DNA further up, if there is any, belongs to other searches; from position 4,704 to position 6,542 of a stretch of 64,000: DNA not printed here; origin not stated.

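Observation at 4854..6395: Hel308-type helicase gene encoding only the C-terminal half (split gene or decayed gene) next to the tRNA pair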

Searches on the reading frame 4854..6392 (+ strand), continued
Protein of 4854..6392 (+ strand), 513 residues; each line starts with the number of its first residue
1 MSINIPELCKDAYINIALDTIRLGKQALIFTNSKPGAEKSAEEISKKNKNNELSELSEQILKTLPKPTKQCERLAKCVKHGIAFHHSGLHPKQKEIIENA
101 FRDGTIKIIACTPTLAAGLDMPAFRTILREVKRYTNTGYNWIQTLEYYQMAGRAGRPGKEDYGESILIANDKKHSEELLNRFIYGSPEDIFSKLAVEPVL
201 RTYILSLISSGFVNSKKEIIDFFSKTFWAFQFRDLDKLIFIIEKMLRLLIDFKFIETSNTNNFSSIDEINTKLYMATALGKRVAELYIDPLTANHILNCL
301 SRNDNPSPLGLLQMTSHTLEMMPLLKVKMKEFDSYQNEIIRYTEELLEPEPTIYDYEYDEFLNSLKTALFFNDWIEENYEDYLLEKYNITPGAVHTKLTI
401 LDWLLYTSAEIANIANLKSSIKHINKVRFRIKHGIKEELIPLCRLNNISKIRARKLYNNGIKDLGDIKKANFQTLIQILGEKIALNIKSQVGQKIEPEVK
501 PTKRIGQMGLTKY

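Call 73: search_protein_families(library=ncbifam, proteins=[window:4854-6392:+, P0151], max_evalue=0.00001)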
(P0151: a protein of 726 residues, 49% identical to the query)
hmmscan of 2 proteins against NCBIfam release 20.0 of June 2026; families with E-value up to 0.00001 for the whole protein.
window:4854-6392:+ (513 aa): 5 families
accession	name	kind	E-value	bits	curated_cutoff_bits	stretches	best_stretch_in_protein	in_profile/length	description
NF002654.0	PRK02362.1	equivalog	6e-133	444.7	887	1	6-496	225-708/739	ATP-dependent DNA helicase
NF001308.0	PRK00254.1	equivalog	5.1e-114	382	1216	1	13-503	227-708/720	ATP-dependent DNA helicase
NF040935.1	helicase_Hel308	equivalog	5.8e-90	302.4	1200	1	10-489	233-697/704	ATP-dependent DNA helicase Hel308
NF002251.0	PRK01172.1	equivalog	2.6e-79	267.2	891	1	16-480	228-652/674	ATP-dependent DNA helicase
TIGR04121.1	DEXH_lig_assoc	equivalog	7.8e-07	27.2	850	1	78-127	275-324/804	ligase-associated DNA damage response DEXH box helicase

P0151 (726 aa): 12 families
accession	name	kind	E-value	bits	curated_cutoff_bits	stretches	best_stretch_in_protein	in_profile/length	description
NF002654.0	PRK02362.1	equivalog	7.2e-218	725.5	887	1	1-720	1-709/739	ATP-dependent DNA helicase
NF001308.0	PRK00254.1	equivalog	2.2e-188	627.9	1216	1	1-715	1-699/720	ATP-dependent DNA helicase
NF040935.1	helicase_Hel308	equivalog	1e-152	509.8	1200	1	9-707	10-692/704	ATP-dependent DNA helicase Hel308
NF002251.0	PRK01172.1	equivalog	7e-138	460.8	891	1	10-707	8-656/674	ATP-dependent DNA helicase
TIGR04121.1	DEXH_lig_assoc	equivalog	2.1e-32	111.7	850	1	31-276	18-274/804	ligase-associated DNA damage response DEXH box helicase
NF010338.0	PRK13767.1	equivalog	5e-28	97.8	849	1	23-282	30-317/877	ATP-dependent helicase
TIGR03817.1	DECH_helic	hypoth_equivalog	1.8e-12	46.3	874.1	1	40-273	49-294/742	helicase/secretion neighborhood putative DEAH-box helicase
TIGR01587.1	cas3_core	equivalog_domain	2e-11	43.6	102.45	0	145-271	127-243/358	CRISPR-associated helicase Cas3'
NF007284.0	PRK09751.1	equivalog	7.4e-11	40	1496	1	76-359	105-396/1538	ATP-dependent helicase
TIGR00614.1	recQ_fam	subfamily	5e-08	32.2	219.8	0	16-186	1-172/470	RecQ family ATP-dependent DNA helicase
TIGR01389.1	recQ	equivalog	4.1e-06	25.5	640.2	0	16-186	3-172/591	DNA helicase RecQ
NF010337.0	PRK13766.1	equivalog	5.1e-06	24.9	610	1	41-152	29-142/781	Hef nuclease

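Call 74: predict_structure(alignment_id=A1)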
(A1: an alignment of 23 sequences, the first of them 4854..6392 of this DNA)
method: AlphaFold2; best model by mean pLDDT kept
length: 513 residues; sequences in the alignment: 23
mean_pLDDT: 75.9   pTM: 0.59
mean pLDDT of the five models: 75.9, 75.6, 72.9, 72.3, 72.0
residues with pLDDT >= 90: 167; 70-90: 209; 50-70: 42; < 50: 95
segments of 3 or more residues with pLDDT < 50: 114-169, 181-195, 261-265, 267-269, 502-513
pLDDT, mean of each block of 10 residues (from residue 1): 66 78 76 81 89 90 89 94 86 84 83 47 35 34 28 34 43 63 40 50 81 83 70 74 88 82 46 86 81 92 93 90 78 89 90 79 93 93 86 78 93 92 96 93 90 93 91 90 89 64 47 43
secondary structure, 60 per line:
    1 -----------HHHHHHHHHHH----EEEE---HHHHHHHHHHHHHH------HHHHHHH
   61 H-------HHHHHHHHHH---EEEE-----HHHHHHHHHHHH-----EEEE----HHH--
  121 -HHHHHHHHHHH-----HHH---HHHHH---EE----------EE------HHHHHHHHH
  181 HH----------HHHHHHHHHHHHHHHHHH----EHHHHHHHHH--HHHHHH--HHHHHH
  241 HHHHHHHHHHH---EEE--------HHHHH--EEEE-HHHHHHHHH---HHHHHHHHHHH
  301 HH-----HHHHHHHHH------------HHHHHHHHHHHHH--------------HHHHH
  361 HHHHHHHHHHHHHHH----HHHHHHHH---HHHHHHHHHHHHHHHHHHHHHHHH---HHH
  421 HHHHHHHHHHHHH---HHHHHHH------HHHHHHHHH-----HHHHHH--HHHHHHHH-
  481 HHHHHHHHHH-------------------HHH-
elements in order: H12-22 E27-30 H34-47 H54-61 H69-78 E82-85 H91-102 E108-111 H122-132 H144-148 H172-182 H193-210 H216-224 H227-232 H235-251 E255-257 H266-270 E273-276 H278-286 H290-302 H308-316 H329-341 H356-375 H380-387 H391-414 H418-433 H437-443 H450-458 H464-469 H472-479 H481-490

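Call 76: fold_search(model_id=the predicted structure, library=pdb)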
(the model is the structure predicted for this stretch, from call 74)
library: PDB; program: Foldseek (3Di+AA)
matches with E <= 10: 684; with E <= 0.001: 103
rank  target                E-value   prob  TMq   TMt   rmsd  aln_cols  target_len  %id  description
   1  2zj8                  1.3e-25  1.00  0.49  0.37  14.3       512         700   30  Archaeal DNA helicase Hjm apo state in form 2 (released 2009-02-10)
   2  9b15_A                1.6e-25  1.00  0.49  0.38  13.3       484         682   34  Superfamily 2 helicase Hel308 containing the beta-hairpin from DNA pol theta helicase-like domain (released 2025-03-19)
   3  9b15_B                2.4e-25  1.00  0.49  0.38  13.5       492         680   34  Superfamily 2 helicase Hel308 containing the beta-hairpin from DNA pol theta helicase-like domain (released 2025-03-19)
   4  2p6r_A                6.8e-25  1.00  0.50  0.38  13.5       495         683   34  Crystal structure of superfamily 2 helicase Hel308 in complex with unwound DNA (released 2007-06-12)
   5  2zj5                  2.4e-23  1.00  0.47  0.36  14.3       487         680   30  Archaeal DNA helicase Hjm complexed with ADP in form 1 (released 2009-02-10)
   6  2p6u                  3.1e-23  1.00  0.48  0.38  13.5       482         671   34  Apo structure of the Hel308 superfamily 2 helicase (released 2007-06-12)
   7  2va8_B                1.5e-22  1.00  0.48  0.37  13.4       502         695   32  DNA Repair Helicase Hel308 (released 2008-01-15)
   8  2va8_A                2.1e-22  1.00  0.50  0.38  13.6       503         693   31  DNA Repair Helicase Hel308 (released 2008-01-15)
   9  2zj2                  4.6e-22  1.00  0.46  0.36  14.1       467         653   30  Archaeal DNA helicase Hjm apo state in form 1 (released 2009-02-10)
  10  9bh6_A                1.0e-16  1.00  0.41  0.29  15.7       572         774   20  Human DNA polymerase theta helicase domain tetramer in the apo form (released 2024-05-01)
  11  5a9f                  1.2e-15  1.00  0.39  0.27  15.0       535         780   22  Crystal structure of the Helicase domain of human DNA polymerase theta in complex with ADP (released 2015-12-16)
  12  5a9j_C                1.6e-15  1.00  0.43  0.30  15.2       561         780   21  Crystal structure of the Helicase domain of human DNA polymerase theta, apo-form (released 2015-12-16)
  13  9bh7_A                2.0e-15  1.00  0.44  0.31  15.2       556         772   21  Human DNA polymerase theta helicase domain dimer in the apo form (released 2024-05-01)
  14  5a9j_A                3.1e-15  1.00  0.43  0.29  14.8       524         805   23  Crystal structure of the Helicase domain of human DNA polymerase theta, apo-form (released 2015-12-16)
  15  9bha_B                5.1e-15  1.00  0.39  0.27  14.2       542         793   22  Human DNA polymerase theta helicase domain dimer bound to DNA in the microhomology annealed conformation (released 2024-05-01)
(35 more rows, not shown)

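Call 83: search_protein_families(library=pfam, proteins=[P0121, P0128], max_evalue=0.001)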
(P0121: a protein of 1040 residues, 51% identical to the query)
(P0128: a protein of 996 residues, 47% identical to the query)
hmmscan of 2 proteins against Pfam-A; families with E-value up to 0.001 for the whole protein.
P0121 (1040 aa): 6 families
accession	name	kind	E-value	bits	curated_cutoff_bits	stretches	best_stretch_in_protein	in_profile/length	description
PF21280.2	Helicase_dom4_arc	-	5.1e-33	114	27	1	830-954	2-125/125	Archaeal helicase, domain 4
PF14528.11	LAGLIDADG_3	-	1.8e-14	54.2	22.5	1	349-432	5-82/82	LAGLIDADG-like domain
PF14890.11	Intein_splicing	-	4.6e-14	53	35.8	1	156-633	37-155/155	Intein splicing domain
PF14520.12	HHH_5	-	3.4e-06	27.9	27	1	961-1009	3-53/57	Helix-hairpin-helix domain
PF00271.37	Helicase_C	-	1.6e-05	25.5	23.5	0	23-118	13-75/110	Helicase conserved C-terminal domain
PF20470.4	HTH_61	-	0.0008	20.2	24.3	0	691-774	10-92/92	Helix-turn-helix domain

P0128 (996 aa): 7 families
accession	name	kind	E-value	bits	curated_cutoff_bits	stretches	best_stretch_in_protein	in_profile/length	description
PF21280.2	Helicase_dom4_arc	-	1.1e-32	113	27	1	787-911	2-125/125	Archaeal helicase, domain 4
PF14890.11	Intein_splicing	-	1.1e-12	48.5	35.8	1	174-621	10-155/155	Intein splicing domain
PF14528.11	LAGLIDADG_3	-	1.3e-12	48.2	22.5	1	470-528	2-64/82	LAGLIDADG-like domain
PF00271.37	Helicase_C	-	1.5e-09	38.6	23.5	1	85-134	39-88/110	Helicase conserved C-terminal domain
PF14520.12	HHH_5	-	5.8e-07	30.3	27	1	918-964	3-51/57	Helix-hairpin-helix domain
PF20470.4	HTH_61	-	0.0006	20.6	24.3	0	634-726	1-91/92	Helix-turn-helix domain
PF10391.15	DNA_pol_lambd_f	-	0.00065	19.9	29.8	0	923-946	7-30/51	Fingers domain of DNA polymerase lambda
